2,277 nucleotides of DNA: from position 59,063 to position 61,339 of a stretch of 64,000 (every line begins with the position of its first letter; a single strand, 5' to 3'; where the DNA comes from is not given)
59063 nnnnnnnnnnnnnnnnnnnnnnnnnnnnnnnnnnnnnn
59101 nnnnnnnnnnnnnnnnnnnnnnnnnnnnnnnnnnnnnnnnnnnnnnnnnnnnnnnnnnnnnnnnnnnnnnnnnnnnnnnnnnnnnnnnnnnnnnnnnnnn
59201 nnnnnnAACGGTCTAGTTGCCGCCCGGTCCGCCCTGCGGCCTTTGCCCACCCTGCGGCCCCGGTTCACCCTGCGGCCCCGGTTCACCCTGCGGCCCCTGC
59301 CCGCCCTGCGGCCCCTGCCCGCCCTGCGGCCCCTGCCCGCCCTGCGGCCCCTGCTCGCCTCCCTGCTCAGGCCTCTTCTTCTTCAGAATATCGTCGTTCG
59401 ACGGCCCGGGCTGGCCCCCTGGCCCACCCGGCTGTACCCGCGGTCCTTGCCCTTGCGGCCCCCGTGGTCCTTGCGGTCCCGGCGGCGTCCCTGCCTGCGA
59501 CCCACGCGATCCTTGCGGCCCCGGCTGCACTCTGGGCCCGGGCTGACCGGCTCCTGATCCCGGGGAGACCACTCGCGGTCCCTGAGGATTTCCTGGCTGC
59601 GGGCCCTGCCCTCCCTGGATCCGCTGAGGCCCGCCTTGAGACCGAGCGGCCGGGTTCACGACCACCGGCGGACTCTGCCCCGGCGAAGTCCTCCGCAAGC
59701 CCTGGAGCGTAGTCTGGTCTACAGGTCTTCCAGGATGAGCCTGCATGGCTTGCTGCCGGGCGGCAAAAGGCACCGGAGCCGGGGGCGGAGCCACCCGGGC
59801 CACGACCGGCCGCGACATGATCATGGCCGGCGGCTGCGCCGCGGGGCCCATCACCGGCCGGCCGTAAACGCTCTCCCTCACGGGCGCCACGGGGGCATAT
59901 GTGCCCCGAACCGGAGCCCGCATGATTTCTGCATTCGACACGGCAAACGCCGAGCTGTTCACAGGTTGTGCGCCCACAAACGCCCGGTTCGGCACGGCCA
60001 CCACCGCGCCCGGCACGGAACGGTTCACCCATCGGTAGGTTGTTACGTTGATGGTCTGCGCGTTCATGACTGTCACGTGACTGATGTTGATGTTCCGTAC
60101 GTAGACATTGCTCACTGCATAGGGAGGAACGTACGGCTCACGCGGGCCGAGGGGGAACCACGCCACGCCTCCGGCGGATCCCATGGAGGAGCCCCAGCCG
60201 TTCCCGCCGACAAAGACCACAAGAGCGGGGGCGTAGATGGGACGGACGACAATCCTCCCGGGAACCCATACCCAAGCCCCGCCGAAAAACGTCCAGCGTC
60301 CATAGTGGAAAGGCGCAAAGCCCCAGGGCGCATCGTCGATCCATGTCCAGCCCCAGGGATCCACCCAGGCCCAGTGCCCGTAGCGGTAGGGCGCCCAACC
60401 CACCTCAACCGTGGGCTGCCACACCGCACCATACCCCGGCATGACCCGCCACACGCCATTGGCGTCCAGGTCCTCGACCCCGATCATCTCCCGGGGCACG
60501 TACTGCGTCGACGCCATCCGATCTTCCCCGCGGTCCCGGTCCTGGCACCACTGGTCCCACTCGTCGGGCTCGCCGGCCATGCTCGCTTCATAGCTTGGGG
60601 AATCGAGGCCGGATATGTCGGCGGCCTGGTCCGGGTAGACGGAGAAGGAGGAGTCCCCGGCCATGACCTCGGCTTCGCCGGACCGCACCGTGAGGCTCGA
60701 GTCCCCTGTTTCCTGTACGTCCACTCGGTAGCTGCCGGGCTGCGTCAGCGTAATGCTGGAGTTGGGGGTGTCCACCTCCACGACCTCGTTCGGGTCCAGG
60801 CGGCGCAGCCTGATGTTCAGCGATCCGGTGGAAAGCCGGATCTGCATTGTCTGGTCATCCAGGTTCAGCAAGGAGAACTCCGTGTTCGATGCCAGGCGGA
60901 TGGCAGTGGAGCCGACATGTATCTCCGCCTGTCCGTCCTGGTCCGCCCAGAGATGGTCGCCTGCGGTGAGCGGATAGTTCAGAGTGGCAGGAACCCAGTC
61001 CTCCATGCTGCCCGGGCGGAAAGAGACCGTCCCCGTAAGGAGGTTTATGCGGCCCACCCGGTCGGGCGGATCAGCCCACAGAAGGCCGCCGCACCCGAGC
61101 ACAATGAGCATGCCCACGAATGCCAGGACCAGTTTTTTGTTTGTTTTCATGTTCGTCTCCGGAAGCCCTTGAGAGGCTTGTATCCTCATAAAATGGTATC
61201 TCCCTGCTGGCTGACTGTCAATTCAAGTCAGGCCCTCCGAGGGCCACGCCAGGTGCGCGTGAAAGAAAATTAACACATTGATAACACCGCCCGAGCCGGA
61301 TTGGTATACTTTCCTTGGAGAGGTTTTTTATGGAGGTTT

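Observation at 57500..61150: Secreted FecR-like / Trp-rich / collagen-repeat protein co-oriented with a PAS hybrid histidine kinase; repeat tract built from tandem 18/21-bp units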

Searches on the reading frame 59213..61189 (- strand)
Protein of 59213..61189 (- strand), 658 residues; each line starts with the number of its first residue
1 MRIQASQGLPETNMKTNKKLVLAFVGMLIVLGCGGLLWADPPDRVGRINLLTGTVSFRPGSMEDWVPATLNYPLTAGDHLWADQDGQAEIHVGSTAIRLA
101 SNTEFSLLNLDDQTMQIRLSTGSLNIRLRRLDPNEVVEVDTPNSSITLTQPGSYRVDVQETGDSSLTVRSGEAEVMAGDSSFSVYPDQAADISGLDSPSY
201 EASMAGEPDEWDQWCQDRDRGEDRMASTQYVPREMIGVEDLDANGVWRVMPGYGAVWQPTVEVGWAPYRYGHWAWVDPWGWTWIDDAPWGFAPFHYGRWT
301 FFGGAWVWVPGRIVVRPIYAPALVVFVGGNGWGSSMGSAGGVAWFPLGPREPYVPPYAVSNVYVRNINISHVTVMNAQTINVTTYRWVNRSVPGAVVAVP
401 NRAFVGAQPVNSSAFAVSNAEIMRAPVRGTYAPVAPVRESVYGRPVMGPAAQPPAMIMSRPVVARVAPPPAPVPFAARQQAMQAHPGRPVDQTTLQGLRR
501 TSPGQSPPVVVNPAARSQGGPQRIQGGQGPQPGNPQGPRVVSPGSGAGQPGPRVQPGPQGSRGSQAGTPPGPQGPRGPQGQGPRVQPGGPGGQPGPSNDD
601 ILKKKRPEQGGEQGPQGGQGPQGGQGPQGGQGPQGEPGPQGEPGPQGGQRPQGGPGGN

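Call 3: search_protein_families(library=pfam, proteins=[window:59213-61189:-], max_evalue=0.01)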
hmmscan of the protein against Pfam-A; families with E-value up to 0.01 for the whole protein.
window:59213-61189:- (658 aa): 2 families
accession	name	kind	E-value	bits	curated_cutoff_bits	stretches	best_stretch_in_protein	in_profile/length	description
PF20245.3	DUF6600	-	1.8e-25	89.4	27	1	239-350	2-101/102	Family of unknown function (DUF6600)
PF04773.18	FecR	-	1.4e-05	25.8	24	1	81-173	4-96/97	FecR protein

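Call 5: search_protein_families(library=ncbifam, proteins=[window:59213-61189:-], max_evalue=0.01)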
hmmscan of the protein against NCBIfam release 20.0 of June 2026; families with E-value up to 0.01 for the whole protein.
window:59213-61189:- (658 aa): 1 family
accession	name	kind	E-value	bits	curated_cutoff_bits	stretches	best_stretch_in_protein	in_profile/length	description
NF047876.1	Lsa19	exception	0.002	17.9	250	1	83-180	44-141/182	adhesin Lsa19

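Call 6: find_homologous_proteins(query=window:59213-61150:-)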
Query window:59213-61150:- (645 aa): 8000 proteins with E <= 0.001 among 8000 candidates; the best 120 are listed.
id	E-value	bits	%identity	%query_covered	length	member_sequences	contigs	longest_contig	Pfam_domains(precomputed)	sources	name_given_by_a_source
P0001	0.0e+0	1418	97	100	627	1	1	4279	PF04773.19,PF20245.4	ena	-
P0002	0.0e+0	1019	78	92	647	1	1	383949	PF04773.19,PF20245.4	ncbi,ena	-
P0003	1.1e-291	988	68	92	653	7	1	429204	PF04773.19,PF20245.4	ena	-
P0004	9.3e-289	978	72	95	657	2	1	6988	PF04773.19,PF20245.4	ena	-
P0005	2.2e-285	967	71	92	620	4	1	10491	PF04773.19,PF20245.4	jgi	jgi:hypothetical protein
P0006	1.6e-280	951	73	86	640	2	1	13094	PF20245.4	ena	-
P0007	2.0e-280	950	69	100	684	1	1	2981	PF04773.19,PF20245.4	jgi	jgi:Family of unknown function (DUF6600)/FecR protein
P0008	4.7e-279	946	70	91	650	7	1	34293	PF04773.19,PF20245.4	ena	-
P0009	4.8e-279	946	69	98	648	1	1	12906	PF20245.4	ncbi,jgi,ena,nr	ncbi:MAG TPA: DUF6600 domain-containing protein [Spirochaetia bacterium]|nr:DUF6600 domain-containin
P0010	4.9e-277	939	69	98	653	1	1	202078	PF04773.19,PF20245.4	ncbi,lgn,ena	-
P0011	8.9e-275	932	69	97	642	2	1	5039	PF04773.19,PF20245.4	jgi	jgi:Family of unknown function (DUF6600)/FecR protein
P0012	2.4e-270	917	64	92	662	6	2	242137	PF04773.19,PF20245.4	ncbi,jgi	ncbi:MAG: DUF6600 domain-containing protein [Spirochaetia bacterium]|jgi:hypothetical protein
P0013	1.0e-267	908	69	93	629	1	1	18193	PF04773.19,PF20245.4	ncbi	-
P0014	3.3e-265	900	67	95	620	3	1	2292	PF04773.19,PF20245.4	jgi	-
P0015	1.4e-255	868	70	87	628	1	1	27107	PF04773.19,PF20245.4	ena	-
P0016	3.2e-234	798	62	90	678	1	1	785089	PF20245.4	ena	-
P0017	6.6e-231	787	67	78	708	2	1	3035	PF20245.4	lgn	-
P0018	9.3e-229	780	61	96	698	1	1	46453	PF20245.4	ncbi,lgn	-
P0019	3.1e-224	765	67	75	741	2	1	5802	PF04773.19,PF20245.4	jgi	-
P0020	1.4e-217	743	66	74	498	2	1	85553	PF20245.4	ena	-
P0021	2.0e-197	676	56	90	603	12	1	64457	PF04773.19,PF20245.4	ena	-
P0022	4.2e-197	675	57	81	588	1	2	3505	PF04773.19,PF20245.4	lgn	-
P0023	4.9e-196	671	55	92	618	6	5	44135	PF04773.19,PF20245.4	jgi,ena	jgi:hypothetical protein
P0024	2.3e-195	669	55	91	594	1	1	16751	PF04773.19,PF20245.4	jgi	jgi:hypothetical protein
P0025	9.1e-192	657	48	99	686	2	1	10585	PF20245.4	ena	-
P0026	2.4e-191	656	52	96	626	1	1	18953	PF04773.19,PF20245.4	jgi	jgi:hypothetical protein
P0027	5.8e-191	655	55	90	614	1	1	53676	PF04773.19,PF20245.4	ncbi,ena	-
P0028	7.7e-191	654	59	77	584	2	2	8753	PF04773.19,PF20245.4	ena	-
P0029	7.5e-190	651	58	76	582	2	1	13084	PF04773.19,PF20245.4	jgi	-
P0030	8.9e-190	651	55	87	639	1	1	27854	PF04773.19,PF20245.4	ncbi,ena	-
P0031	1.5e-189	650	54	91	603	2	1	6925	PF04773.19,PF20245.4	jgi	-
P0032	1.7e-189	650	55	88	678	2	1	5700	PF20245.4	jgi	jgi:hypothetical protein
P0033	3.2e-189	649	54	92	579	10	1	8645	PF04773.19,PF20245.4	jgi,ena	-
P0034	2.7e-188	646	54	90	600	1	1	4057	PF04773.19,PF20245.4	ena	-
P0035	2.3e-187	643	53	90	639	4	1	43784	PF04773.19,PF20245.4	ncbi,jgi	-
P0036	2.6e-187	643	54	90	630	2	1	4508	PF04773.19,PF20245.4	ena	-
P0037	1.2e-186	640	56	79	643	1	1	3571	PF04773.19,PF20245.4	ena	-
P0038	1.5e-186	640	59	76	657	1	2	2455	PF04773.19,PF20245.4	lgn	-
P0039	1.9e-186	640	58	74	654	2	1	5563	PF04773.19,PF20245.4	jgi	jgi:hypothetical protein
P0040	5.3e-186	638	51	97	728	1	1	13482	PF04773.19,PF20245.4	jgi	jgi:hypothetical protein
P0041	6.8e-186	638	52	94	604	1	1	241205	PF04773.19,PF20245.4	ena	-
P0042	1.0e-185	637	51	100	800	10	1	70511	PF04773.19,PF20245.4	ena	-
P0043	5.4e-185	635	57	78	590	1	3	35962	PF04773.19,PF20245.4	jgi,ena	jgi:hypothetical protein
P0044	6.1e-185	635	54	81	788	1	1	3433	PF04773.19,PF20245.4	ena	-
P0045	1.5e-184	633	52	92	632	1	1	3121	PF04773.19,PF20245.4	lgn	-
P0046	2.5e-184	633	53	87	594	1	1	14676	PF20245.4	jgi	jgi:hypothetical protein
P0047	1.1e-183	631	50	100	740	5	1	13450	PF04773.19,PF20245.4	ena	-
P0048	1.6e-182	627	52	87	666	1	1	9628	PF20245.4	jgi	jgi:hypothetical protein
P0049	4.1e-182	625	54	85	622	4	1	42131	PF04773.19,PF20245.4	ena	-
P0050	4.7e-182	625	52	98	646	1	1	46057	PF04773.19,PF20245.4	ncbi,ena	-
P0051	8.2e-182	624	61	70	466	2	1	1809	PF04773.19,PF20245.4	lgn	-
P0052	8.9e-182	624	57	79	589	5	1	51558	PF04773.19,PF20245.4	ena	-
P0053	1.3e-181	624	53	83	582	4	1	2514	PF20245.4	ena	-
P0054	1.7e-181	623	53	89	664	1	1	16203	PF04773.19,PF20245.4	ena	-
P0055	3.1e-181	623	56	80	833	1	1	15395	PF20245.4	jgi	jgi:hypothetical protein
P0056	4.2e-181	622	50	91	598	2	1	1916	PF04773.19,PF20245.4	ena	-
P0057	4.6e-181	622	51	91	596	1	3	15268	PF04773.19,PF20245.4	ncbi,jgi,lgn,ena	jgi:hypothetical protein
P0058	8.2e-181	621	51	91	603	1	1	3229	PF04773.19,PF20245.4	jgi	jgi:Family of unknown function (DUF6600)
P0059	1.2e-180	621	56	79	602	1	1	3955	PF04773.19,PF20245.4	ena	-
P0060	1.3e-180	621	52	85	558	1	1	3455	PF04773.19,PF20245.4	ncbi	-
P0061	4.1e-180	619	57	79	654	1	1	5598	PF04773.19,PF20245.4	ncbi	-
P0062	1.6e-179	617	53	86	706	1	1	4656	PF04773.19,PF20245.4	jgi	jgi:hypothetical protein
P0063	2.9e-179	616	58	74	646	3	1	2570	PF04773.19,PF20245.4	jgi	-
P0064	4.0e-179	616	56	78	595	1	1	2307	PF20245.4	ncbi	-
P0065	9.2e-179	614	55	81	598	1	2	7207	PF04773.19,PF20245.4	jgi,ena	jgi:hypothetical protein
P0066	1.1e-178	614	58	72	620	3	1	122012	PF20245.4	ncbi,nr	ncbi:MAG TPA: DUF6600 domain-containing protein [Candidatus Acidoferrales bacterium]|nr:DUF6600 doma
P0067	1.5e-178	614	54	78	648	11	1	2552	PF04773.19,PF20245.4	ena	-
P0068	1.7e-178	613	51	88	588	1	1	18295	PF20245.4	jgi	jgi:hypothetical protein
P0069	2.3e-178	613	56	76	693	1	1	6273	PF20245.4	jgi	jgi:hypothetical protein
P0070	4.1e-178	612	55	74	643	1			PF04773.19,PF20245.4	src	-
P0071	7.6e-178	611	54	78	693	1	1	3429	PF04773.19,PF20245.4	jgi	-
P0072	7.8e-178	611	55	76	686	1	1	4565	PF20245.4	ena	-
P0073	8.0e-178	611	57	74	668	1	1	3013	PF20245.4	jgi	jgi:hypothetical protein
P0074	1.8e-177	610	55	82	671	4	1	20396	PF04773.19,PF20245.4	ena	-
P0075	2.3e-177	610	53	86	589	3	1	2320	PF04773.19,PF20245.4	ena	-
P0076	3.7e-177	609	57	74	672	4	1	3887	PF20245.4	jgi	jgi:hypothetical protein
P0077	4.0e-177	609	53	87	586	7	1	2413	PF20245.4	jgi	-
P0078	5.8e-177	608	53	78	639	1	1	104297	PF04773.19,PF20245.4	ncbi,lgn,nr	ncbi:MAG: FecR domain-containing protein [Acidobacteriia bacterium]|nr:FecR domain-containing protei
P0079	6.3e-177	608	52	85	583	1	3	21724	PF20245.4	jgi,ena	jgi:hypothetical protein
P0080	1.1e-176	608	56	76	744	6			PF20245.4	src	-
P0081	1.2e-176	607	56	76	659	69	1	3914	PF04773.19,PF20245.4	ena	-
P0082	1.8e-176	607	55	80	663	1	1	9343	PF20245.4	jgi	jgi:hypothetical protein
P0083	2.7e-176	606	50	87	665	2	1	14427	PF20245.4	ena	-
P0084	5.7e-176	605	52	86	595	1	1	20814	PF20245.4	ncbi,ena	-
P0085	2.3e-175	603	52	84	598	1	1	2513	PF20245.4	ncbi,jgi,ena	jgi:hypothetical protein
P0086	2.6e-175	603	53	81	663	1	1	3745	PF20245.4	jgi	jgi:hypothetical protein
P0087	2.9e-175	603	53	80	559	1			PF20245.4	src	-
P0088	3.0e-175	603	50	86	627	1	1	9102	PF04773.19,PF20245.4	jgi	jgi:hypothetical protein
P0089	3.4e-175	603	56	77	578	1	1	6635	PF04773.19,PF20245.4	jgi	jgi:hypothetical protein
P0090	3.9e-175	602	54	81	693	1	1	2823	PF04773.19,PF20245.4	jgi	jgi:hypothetical protein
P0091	4.3e-175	602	54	74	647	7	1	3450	PF04773.19,PF20245.4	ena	-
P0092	4.8e-175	602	53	77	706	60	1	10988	PF04773.19,PF20245.4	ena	-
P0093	5.3e-175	602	48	92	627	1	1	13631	PF04773.19,PF20245.4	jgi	jgi:uncharacterized protein DUF6600/FecR-like protein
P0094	6.4e-175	602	-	-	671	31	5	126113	PF04773.19,PF20245.4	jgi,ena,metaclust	metaclust:\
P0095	6.9e-175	602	52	86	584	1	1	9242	PF20245.4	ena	-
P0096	8.4e-175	601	48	98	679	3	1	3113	PF20245.4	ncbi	-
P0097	1.0e-174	601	57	73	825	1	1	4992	PF04773.19,PF20245.4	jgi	-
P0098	1.4e-174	601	47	95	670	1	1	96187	PF04773.19,PF20245.4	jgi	jgi:FecR protein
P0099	1.5e-174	600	53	81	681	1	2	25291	PF04773.19,PF20245.4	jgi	jgi:hypothetical protein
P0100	2.0e-174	600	54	75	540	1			PF04773.19,PF20245.4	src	-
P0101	3.1e-174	599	56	76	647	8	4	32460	PF20245.4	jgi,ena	-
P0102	3.8e-174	599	55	78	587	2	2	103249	PF20245.4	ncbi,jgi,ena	jgi:hypothetical protein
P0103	4.1e-174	599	50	84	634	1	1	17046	PF04773.19,PF20245.4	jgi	jgi:FecR protein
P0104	5.9e-174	598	54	78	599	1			PF04773.19,PF20245.4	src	-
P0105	7.1e-174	598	53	75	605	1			PF04773.19,PF20245.4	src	-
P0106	7.4e-174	598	53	85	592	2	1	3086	PF04773.19,PF20245.4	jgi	-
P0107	8.5e-174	598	55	77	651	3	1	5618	PF20245.4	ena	-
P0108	9.5e-174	598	58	74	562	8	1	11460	PF20245.4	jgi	-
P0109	1.2e-173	597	55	73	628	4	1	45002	PF04773.19,PF20245.4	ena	-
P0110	1.3e-173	597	53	84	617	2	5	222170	PF04773.19,PF20245.4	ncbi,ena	-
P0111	1.4e-173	597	48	92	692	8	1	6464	PF04773.19,PF20245.4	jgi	-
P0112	1.4e-173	597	55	78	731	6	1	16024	PF04773.19,PF20245.4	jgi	-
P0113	1.9e-173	597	54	74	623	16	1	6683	PF04773.19,PF20245.4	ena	-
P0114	1.9e-173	597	57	74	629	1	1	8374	PF20245.4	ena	-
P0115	2.9e-173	596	53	77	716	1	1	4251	PF20245.4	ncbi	ncbi:MAG TPA: DUF6600 domain-containing protein, partial [Spirochaetia bacterium]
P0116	3.1e-173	596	53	81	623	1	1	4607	PF20245.4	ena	-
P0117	5.6e-173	595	56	73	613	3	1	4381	PF04773.19,PF20245.4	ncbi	-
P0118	7.8e-173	595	47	97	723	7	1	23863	PF04773.19,PF20245.4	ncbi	-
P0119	9.4e-173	594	58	75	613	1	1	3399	PF04773.19,PF20245.4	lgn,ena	-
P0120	1.6e-172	594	58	71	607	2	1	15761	PF20245.4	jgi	jgi:hypothetical protein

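Call 8: find_encoding_contigs(protein=P0001, flank=5000, max_places=4)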
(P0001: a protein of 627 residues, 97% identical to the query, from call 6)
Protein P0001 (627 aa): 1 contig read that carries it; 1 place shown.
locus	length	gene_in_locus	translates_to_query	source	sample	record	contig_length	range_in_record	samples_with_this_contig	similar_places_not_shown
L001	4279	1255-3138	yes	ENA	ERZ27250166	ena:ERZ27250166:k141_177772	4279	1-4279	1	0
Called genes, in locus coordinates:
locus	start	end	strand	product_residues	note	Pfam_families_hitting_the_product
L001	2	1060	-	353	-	?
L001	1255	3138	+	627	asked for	PF04773:FecR (faint), PF20245:DUF6600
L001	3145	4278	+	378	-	?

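Call 12: find_encoding_contigs(protein=P0002, flank=7000, max_places=2)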
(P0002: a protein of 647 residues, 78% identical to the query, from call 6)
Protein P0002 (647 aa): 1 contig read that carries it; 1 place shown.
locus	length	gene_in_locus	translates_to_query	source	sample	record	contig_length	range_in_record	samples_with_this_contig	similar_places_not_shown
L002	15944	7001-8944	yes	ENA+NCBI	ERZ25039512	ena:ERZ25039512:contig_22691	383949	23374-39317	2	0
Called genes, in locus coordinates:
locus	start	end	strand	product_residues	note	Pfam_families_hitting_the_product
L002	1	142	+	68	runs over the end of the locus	-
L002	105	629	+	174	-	-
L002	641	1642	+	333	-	-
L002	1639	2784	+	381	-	-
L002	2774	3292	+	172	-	-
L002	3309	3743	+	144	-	-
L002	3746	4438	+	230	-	PF13620:CarboxypepD_reg, PF13715:CarbopepD_reg_2 (weak)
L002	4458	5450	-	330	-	PF00849:PseudoU_synth_2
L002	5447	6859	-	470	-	PF00089:Trypsin, PF13365:Trypsin_2, PF00595:PDZ (weak), PF13180:PDZ_2, PF17820:PDZ_6, PF13180:PDZ_2 (weak), PF00595:PDZ (weak), PF17820:PDZ_6, +1 more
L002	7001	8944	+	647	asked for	PF04773:FecR (weak), PF20245:DUF6600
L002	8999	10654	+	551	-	PF00512:HisKA, PF02518:HATPase_c, PF00072:Response_reg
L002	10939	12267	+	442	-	PF01547:SBP_bac_1, PF13416:SBP_bac_8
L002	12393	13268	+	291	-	PF00528:BPD_transp_1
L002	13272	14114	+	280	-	PF00528:BPD_transp_1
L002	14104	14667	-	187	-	PF13377:Peripla_BP_3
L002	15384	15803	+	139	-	PF00005:ABC_tran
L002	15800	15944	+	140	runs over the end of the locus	PF00005:ABC_tran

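Call 13: find_encoding_contigs(protein=P0003, flank=7000, max_places=2)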
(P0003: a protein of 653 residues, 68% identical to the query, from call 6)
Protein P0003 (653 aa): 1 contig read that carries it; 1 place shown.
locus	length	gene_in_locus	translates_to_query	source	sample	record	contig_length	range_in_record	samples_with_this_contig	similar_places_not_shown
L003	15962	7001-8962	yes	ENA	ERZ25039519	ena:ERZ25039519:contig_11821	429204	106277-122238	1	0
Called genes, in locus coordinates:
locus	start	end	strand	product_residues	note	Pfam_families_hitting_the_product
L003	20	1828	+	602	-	PF13860:FlgD_ig, PF00691:OmpA (weak)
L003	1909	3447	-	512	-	PF00089:Trypsin, PF13365:Trypsin_2, PF14685:PDZ_Tricorn (faint), PF00595:PDZ (weak), PF13180:PDZ_2, PF17820:PDZ_6, PF13180:PDZ_2 (weak), PF17820:PDZ_6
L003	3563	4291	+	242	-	-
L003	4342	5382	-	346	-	PF00849:PseudoU_synth_2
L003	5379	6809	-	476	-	PF00089:Trypsin, PF13365:Trypsin_2, PF00595:PDZ (faint), PF13180:PDZ_2, PF17820:PDZ_6, PF13180:PDZ_2, PF17820:PDZ_6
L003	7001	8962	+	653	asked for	PF04773:FecR (weak), PF20245:DUF6600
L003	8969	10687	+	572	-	PF00512:HisKA, PF02518:HATPase_c, PF00072:Response_reg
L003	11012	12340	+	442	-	PF01547:SBP_bac_1, PF13416:SBP_bac_8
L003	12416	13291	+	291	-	PF00528:BPD_transp_1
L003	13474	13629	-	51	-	-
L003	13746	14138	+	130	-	PF00528:BPD_transp_1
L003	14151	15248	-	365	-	PF00392:GntR, PF00532:Peripla_BP_1, PF13407:Peripla_BP_4, PF13377:Peripla_BP_3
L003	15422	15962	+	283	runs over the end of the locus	PF00005:ABC_tran, PF13304:AAA_21 (faint)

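Call 14: find_encoding_contigs(protein=P0012, flank=7000, max_places=2)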
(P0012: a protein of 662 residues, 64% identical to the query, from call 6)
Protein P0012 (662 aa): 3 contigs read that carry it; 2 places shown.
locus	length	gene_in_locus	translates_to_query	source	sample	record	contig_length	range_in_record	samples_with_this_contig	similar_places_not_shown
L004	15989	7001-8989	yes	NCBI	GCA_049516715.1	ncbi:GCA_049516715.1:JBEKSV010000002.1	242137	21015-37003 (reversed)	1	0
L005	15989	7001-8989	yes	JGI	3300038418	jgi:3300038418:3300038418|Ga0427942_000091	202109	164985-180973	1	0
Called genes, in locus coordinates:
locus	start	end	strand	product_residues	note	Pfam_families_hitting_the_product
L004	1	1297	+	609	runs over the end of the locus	PF13585:CHU_C (faint), PF13860:FlgD_ig (weak), PF00691:OmpA (weak)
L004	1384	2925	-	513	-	PF00089:Trypsin, PF13365:Trypsin_2, PF14685:PDZ_Tricorn (faint), PF13180:PDZ_2, PF00595:PDZ (weak), PF17820:PDZ_6, PF13180:PDZ_2 (weak), PF17820:PDZ_6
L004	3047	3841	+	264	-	-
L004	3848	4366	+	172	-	PF00881:Nitroreductase, PF14512:TM1586_NiRdase (weak), PF00881:Nitroreductase, PF14512:TM1586_NiRdase (weak)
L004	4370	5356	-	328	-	PF00849:PseudoU_synth_2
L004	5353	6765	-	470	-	PF00089:Trypsin, PF13365:Trypsin_2, PF00595:PDZ (weak), PF13180:PDZ_2, PF17820:PDZ_6, PF13180:PDZ_2, PF00595:PDZ (weak), PF17820:PDZ_6, +1 more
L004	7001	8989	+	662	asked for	PF04773:FecR (faint), PF20245:DUF6600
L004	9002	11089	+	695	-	PF00989:PAS, PF08448:PAS_4, PF13188:PAS_8, PF13426:PAS_9, PF00512:HisKA, PF02518:HATPase_c, PF00072:Response_reg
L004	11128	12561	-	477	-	PF13347:MFS_2, PF07690:MFS_1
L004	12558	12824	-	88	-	PF17677:Glyco_hydro38C2 (weak)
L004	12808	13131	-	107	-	-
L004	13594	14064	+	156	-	PF02142:MGS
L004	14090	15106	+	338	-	PF13353:Fer4_12 (weak), PF04055:Radical_SAM, PF12544:LAM_C (weak)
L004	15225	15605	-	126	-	PF07238:PilZ (weak)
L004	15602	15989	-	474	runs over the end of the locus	PF20968:MASE8 (weak), PF07228:SpoIIE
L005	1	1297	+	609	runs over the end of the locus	PF13585:CHU_C (faint), PF13860:FlgD_ig (weak), PF00691:OmpA (weak)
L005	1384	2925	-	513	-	PF00089:Trypsin, PF13365:Trypsin_2, PF14685:PDZ_Tricorn (faint), PF13180:PDZ_2, PF00595:PDZ (weak), PF17820:PDZ_6, PF13180:PDZ_2 (weak), PF17820:PDZ_6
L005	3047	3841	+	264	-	-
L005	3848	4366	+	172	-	PF00881:Nitroreductase, PF14512:TM1586_NiRdase (weak), PF00881:Nitroreductase, PF14512:TM1586_NiRdase (weak)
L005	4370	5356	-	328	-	PF00849:PseudoU_synth_2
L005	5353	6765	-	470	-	PF00089:Trypsin, PF13365:Trypsin_2, PF00595:PDZ (weak), PF13180:PDZ_2, PF17820:PDZ_6, PF13180:PDZ_2, PF00595:PDZ (weak), PF17820:PDZ_6, +1 more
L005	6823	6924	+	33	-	-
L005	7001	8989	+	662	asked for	PF04773:FecR (faint), PF20245:DUF6600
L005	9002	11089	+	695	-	PF00989:PAS, PF08448:PAS_4, PF13188:PAS_8, PF13426:PAS_9, PF00512:HisKA, PF02518:HATPase_c, PF00072:Response_reg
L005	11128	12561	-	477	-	PF13347:MFS_2, PF07690:MFS_1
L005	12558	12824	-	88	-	PF17677:Glyco_hydro38C2 (weak)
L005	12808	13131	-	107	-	-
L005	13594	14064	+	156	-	PF02142:MGS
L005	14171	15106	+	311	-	PF13353:Fer4_12 (weak), PF04055:Radical_SAM, PF12544:LAM_C (weak)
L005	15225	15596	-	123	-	PF07238:PilZ (weak)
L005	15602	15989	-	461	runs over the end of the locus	PF20968:MASE8 (weak), PF07228:SpoIIE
